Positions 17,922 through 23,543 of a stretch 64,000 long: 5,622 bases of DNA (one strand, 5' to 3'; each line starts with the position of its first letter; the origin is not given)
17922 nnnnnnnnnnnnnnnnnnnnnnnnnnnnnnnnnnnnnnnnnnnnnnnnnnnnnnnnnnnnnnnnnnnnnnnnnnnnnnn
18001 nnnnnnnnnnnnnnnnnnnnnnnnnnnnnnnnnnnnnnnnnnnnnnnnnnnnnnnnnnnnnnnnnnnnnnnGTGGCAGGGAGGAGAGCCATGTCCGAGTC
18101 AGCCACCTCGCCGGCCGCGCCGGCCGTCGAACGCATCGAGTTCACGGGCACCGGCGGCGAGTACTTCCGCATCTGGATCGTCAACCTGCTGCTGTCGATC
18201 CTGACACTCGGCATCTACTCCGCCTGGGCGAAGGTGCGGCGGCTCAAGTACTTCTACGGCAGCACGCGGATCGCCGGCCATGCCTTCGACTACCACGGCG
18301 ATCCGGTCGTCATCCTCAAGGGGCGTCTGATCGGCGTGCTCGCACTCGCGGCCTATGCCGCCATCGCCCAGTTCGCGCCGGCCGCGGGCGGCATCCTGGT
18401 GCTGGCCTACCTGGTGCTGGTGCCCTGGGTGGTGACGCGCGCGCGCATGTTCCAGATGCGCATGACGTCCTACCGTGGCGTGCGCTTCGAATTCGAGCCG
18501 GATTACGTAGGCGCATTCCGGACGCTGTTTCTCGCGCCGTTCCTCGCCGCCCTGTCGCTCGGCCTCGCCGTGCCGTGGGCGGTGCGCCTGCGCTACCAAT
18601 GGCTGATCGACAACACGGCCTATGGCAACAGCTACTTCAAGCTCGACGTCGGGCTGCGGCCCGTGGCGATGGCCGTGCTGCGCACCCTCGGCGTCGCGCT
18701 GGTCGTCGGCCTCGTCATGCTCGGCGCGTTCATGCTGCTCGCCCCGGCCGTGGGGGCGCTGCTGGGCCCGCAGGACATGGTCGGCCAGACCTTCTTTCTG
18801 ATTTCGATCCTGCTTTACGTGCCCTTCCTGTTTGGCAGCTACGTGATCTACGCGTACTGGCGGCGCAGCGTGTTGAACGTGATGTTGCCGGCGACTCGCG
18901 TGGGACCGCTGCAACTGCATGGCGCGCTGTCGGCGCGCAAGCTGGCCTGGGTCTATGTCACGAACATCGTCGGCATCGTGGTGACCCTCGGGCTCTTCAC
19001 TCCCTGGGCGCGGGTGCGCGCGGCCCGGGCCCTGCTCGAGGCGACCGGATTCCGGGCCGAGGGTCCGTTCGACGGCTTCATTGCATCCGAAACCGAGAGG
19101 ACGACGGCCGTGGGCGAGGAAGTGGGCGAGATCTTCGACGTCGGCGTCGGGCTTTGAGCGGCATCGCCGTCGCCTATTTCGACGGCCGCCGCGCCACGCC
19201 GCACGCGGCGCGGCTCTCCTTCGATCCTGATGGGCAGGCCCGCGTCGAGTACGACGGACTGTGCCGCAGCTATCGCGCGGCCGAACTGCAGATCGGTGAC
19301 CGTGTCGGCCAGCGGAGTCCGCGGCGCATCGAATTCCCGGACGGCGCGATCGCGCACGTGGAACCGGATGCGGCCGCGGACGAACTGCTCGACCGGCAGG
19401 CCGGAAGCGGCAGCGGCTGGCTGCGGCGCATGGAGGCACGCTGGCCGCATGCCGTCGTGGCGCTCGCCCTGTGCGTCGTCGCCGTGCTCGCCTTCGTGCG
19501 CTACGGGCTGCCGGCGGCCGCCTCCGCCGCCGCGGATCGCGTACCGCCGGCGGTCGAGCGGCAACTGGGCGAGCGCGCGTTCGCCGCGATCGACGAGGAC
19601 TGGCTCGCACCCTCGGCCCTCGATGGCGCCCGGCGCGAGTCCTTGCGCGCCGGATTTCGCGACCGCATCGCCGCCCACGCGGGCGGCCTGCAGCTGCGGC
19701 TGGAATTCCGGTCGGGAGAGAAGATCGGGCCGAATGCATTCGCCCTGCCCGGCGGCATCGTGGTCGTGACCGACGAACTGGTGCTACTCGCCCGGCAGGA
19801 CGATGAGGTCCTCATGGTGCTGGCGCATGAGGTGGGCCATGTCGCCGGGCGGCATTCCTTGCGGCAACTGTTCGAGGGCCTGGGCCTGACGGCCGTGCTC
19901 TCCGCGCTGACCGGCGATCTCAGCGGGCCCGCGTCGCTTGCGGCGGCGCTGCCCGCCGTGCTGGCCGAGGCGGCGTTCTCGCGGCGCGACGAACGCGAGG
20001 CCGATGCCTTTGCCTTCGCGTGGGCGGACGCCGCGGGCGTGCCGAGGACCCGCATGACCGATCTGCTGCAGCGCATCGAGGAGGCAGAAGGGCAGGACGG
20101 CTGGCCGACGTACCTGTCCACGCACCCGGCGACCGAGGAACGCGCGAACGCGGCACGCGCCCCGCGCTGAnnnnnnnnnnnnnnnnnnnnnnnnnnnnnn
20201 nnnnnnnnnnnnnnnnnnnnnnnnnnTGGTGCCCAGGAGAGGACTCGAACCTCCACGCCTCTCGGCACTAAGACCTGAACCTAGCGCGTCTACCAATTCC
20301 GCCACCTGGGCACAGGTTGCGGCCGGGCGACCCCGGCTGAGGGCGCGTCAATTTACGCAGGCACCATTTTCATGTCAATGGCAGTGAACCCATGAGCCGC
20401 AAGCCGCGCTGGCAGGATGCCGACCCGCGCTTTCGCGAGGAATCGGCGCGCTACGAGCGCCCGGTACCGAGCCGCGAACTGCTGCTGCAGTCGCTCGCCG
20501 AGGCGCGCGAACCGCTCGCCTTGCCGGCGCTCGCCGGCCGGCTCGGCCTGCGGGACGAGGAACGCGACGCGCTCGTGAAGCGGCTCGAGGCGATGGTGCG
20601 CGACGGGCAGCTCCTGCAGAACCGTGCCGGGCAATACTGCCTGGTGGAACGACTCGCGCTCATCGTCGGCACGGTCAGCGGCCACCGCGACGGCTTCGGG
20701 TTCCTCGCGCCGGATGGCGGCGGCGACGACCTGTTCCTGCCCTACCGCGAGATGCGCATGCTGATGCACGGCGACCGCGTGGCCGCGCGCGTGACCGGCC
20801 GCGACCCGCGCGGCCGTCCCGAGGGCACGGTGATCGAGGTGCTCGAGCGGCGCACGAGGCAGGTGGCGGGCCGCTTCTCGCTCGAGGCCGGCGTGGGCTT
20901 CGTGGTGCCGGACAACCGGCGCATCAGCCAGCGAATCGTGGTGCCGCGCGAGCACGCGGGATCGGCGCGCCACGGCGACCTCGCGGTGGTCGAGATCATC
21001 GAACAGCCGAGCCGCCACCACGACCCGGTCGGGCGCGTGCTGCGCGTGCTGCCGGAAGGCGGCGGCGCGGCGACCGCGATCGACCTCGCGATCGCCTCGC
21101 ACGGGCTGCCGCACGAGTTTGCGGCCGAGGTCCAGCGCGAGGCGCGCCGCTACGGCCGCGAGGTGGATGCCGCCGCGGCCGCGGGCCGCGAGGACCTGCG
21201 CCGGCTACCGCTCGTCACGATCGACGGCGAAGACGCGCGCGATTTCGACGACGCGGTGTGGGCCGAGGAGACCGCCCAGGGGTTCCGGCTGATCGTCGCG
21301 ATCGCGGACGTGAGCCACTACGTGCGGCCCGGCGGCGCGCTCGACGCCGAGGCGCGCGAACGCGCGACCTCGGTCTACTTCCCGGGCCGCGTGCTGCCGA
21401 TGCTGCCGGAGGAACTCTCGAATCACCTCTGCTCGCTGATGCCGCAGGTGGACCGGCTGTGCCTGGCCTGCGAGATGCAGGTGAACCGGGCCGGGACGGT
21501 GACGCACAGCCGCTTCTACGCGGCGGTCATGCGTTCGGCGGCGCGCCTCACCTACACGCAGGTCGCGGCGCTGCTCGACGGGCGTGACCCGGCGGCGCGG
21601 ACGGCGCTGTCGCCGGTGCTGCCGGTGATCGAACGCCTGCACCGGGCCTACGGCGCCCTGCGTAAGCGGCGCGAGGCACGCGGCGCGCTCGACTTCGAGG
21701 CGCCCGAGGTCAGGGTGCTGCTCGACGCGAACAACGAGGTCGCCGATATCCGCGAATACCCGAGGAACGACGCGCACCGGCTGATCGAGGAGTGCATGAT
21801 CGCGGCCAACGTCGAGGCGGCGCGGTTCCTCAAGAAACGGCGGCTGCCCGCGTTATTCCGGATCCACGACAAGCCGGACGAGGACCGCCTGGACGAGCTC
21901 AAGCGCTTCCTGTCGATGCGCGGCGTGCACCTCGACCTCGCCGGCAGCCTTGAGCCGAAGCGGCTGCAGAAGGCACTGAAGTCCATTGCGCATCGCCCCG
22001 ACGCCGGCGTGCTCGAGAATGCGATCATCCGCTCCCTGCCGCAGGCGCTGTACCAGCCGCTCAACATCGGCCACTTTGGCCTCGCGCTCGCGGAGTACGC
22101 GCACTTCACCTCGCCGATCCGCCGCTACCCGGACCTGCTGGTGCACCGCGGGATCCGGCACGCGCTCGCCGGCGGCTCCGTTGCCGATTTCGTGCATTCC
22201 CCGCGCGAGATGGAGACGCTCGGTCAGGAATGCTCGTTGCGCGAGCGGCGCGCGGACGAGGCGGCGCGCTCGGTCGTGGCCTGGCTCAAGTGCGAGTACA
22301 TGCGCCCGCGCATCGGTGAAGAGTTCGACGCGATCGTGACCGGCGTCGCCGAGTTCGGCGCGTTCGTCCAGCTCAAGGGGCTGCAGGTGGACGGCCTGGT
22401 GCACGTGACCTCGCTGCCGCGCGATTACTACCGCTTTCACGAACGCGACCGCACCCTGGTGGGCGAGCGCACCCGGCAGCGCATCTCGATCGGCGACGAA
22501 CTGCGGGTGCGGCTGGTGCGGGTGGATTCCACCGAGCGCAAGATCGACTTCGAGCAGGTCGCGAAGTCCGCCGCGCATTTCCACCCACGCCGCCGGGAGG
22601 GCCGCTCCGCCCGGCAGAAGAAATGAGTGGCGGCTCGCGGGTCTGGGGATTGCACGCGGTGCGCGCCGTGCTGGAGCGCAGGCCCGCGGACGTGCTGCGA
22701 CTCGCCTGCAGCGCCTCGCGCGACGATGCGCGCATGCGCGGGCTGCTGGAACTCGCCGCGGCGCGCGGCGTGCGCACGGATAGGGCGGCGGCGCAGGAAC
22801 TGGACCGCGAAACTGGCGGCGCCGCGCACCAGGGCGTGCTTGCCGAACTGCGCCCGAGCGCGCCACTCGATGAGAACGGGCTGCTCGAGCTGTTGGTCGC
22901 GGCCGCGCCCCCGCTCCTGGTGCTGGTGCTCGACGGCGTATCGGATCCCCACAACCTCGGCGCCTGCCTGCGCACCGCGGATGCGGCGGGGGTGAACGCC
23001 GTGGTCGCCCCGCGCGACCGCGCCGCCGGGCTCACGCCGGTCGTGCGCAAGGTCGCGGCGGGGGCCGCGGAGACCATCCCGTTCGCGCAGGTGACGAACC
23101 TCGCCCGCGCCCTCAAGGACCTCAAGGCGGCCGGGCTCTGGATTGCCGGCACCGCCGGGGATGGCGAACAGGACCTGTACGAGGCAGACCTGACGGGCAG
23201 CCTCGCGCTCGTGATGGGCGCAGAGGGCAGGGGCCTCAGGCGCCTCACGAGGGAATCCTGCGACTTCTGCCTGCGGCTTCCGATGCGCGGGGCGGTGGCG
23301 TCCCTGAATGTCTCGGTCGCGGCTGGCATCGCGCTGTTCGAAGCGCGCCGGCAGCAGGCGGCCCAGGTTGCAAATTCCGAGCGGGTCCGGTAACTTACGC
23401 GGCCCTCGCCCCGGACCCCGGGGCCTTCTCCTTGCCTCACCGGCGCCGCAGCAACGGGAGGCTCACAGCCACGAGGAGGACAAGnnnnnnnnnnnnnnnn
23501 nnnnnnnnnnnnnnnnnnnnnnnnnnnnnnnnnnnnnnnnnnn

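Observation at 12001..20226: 8.2-kb neutral-lipid (wax ester/TAG) body cassette wedged between purA and tRNA-Leu/rnr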

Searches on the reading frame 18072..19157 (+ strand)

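Call 8: search_protein_families(library=pfam, proteins=[window:18072-19157:+], max_evalue=0.01)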
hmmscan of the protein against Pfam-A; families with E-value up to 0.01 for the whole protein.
window:18072-19157:+ (361 aa): 1 family
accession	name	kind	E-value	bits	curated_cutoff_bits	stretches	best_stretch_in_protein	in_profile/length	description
PF05987.18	DUF898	-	1.3e-102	343.8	28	1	21-353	3-335/336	Bacterial protein of unknown function (DUF898)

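Call 20: search_protein_families(library=ncbifam, proteins=[window:18072-19157:+], max_evalue=0.001)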
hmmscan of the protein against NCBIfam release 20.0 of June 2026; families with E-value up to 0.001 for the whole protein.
window:18072-19157:+ (361 aa): 0 families

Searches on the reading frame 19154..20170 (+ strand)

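Call 8: search_protein_families(library=pfam, proteins=[window:19154-20170:+], max_evalue=0.01)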
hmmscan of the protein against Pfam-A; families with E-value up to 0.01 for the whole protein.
window:19154-20170:+ (338 aa): 3 families
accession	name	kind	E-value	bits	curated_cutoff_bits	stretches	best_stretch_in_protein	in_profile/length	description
PF01435.24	Peptidase_M48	-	7.2e-26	91.6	20.3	1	193-336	36-184/186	Peptidase family M48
PF23368.1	DUF7092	-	2.1e-16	60.7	24.5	1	4-82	2-77/77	Domain of unknown function (DUF7092)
PF13203.12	DUF2201_N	-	0.0077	16.3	23.2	0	216-238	57-79/271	Putative metallopeptidase domain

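Call 20: search_protein_families(library=ncbifam, proteins=[window:19154-20170:+], max_evalue=0.001)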
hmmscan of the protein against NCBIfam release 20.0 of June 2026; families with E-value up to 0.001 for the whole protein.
window:19154-20170:+ (338 aa): 2 families
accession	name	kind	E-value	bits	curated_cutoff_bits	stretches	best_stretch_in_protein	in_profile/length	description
NF052400.1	M48_BAM_BepA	equivalog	5.6e-16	58.4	570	1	171-336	79-255/483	beta-barrel assembly-enhancing protease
NF052399.1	M48_lipo_LoiP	exception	9.7e-14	51.4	365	1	194-334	98-240/247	metalloprotease LoiP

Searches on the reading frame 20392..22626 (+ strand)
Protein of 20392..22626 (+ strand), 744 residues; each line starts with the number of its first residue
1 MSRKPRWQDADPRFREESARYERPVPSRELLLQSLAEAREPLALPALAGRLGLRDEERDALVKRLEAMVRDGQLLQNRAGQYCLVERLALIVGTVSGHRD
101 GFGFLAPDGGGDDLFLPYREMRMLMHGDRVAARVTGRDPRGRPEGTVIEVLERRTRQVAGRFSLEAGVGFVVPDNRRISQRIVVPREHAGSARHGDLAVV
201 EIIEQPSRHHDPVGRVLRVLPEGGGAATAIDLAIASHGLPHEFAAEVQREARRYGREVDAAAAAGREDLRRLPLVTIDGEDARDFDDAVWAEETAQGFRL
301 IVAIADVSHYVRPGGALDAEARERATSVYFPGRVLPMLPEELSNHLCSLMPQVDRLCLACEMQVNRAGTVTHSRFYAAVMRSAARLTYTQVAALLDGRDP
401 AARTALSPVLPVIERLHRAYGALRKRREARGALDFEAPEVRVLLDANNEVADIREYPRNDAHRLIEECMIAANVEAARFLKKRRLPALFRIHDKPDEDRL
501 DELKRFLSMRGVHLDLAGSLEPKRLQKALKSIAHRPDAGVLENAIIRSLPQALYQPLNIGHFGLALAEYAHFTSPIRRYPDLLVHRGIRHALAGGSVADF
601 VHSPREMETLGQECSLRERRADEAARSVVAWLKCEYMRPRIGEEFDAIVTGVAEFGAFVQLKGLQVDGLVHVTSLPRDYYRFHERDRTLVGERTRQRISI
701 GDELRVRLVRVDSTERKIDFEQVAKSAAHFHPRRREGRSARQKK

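Call 8: search_protein_families(library=pfam, proteins=[window:20392-22626:+], max_evalue=0.01)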
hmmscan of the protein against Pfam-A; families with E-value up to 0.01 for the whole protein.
window:20392-22626:+ (744 aa): 6 families
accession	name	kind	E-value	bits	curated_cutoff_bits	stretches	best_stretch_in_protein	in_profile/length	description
PF00773.25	RNB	-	1.9e-108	363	29.3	1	266-593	1-325/326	RNB domain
PF08206.17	OB_RNB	-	9.8e-28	96.1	24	2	93-150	1-58/58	Ribonuclease B OB domain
PF17876.7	CSD2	-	7.9e-26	90.4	26.2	1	170-243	1-73/74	Cold shock domain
PF00575.29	S1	-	2.3e-13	50.7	22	1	639-720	2-71/74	S1 RNA binding domain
PF18614.7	RNase_II_C_S1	-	9e-07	29.1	26.6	1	695-723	31-59/59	RNase II-type exonuclease C-terminal S1 domain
PF25049.1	OB_HELZ2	-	0.0002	21.6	29.3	0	183-220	47-85/90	3'-5' exoribonuclease HELZ2, OB-fold domain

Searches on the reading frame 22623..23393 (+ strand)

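Call 58: search_protein_families(library=pfam, proteins=[window:22623-23393:+], max_evalue=0.00001)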
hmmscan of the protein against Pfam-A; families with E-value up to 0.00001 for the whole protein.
window:22623-23393:+ (256 aa): 2 families
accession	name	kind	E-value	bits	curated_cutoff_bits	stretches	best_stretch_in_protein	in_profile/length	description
PF00588.24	SpoU_methylase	-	1.2e-42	145.8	29.7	1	99-239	2-142/142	SpoU rRNA Methylase family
PF08032.17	SpoU_sub_bind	-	6.9e-14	52.4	22.8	1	7-80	2-74/76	RNA 2'-O ribose methyltransferase substrate binding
